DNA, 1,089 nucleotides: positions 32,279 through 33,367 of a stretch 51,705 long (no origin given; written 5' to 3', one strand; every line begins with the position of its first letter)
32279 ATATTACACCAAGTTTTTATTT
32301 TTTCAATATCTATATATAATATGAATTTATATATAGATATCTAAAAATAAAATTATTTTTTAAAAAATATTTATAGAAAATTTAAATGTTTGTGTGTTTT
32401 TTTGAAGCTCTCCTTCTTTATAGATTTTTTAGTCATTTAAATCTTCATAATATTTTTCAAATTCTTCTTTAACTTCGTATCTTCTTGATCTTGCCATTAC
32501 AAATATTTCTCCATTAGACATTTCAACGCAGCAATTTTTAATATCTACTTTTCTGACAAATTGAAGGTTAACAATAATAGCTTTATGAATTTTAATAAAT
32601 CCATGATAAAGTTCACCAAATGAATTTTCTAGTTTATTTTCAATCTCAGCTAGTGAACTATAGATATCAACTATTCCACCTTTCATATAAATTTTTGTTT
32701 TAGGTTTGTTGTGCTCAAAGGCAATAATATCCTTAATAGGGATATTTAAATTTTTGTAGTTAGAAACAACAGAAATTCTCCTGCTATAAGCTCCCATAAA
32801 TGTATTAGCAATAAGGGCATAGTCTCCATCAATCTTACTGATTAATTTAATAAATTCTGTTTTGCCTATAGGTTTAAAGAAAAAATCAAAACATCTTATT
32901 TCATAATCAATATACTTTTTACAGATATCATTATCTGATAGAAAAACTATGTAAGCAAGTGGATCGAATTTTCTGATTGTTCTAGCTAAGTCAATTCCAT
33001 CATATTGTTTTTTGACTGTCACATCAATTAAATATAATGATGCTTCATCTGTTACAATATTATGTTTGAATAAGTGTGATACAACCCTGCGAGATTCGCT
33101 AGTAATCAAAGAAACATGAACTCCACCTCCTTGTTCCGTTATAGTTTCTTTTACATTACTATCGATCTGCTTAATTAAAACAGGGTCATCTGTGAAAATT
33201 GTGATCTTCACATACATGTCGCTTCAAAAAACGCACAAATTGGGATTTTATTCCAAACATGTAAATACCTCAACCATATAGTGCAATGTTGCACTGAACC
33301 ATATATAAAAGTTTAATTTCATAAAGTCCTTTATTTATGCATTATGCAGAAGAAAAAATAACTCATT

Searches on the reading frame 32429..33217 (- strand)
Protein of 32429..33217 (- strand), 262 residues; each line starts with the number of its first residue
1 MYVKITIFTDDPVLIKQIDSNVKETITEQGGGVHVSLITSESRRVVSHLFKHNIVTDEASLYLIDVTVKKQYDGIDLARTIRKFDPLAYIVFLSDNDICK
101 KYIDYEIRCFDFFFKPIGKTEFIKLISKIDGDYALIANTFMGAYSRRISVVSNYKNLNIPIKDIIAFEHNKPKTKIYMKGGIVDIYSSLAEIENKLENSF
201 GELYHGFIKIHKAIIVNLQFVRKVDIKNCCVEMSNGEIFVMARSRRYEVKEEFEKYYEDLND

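Call 34: search_protein_families(library=pfam, proteins=[window:32429-33217:-], max_evalue=0.001)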
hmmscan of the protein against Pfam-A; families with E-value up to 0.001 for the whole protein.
window:32429-33217:- (262 aa): 2 families
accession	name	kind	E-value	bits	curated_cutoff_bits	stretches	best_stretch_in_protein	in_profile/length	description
PF04397.21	LytTR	-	1.5e-12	48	22.6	1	157-252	4-96/98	LytTr DNA-binding domain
PF00072.30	Response_reg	-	0.00011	22.8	30.2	1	55-126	39-110/111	Response regulator receiver domain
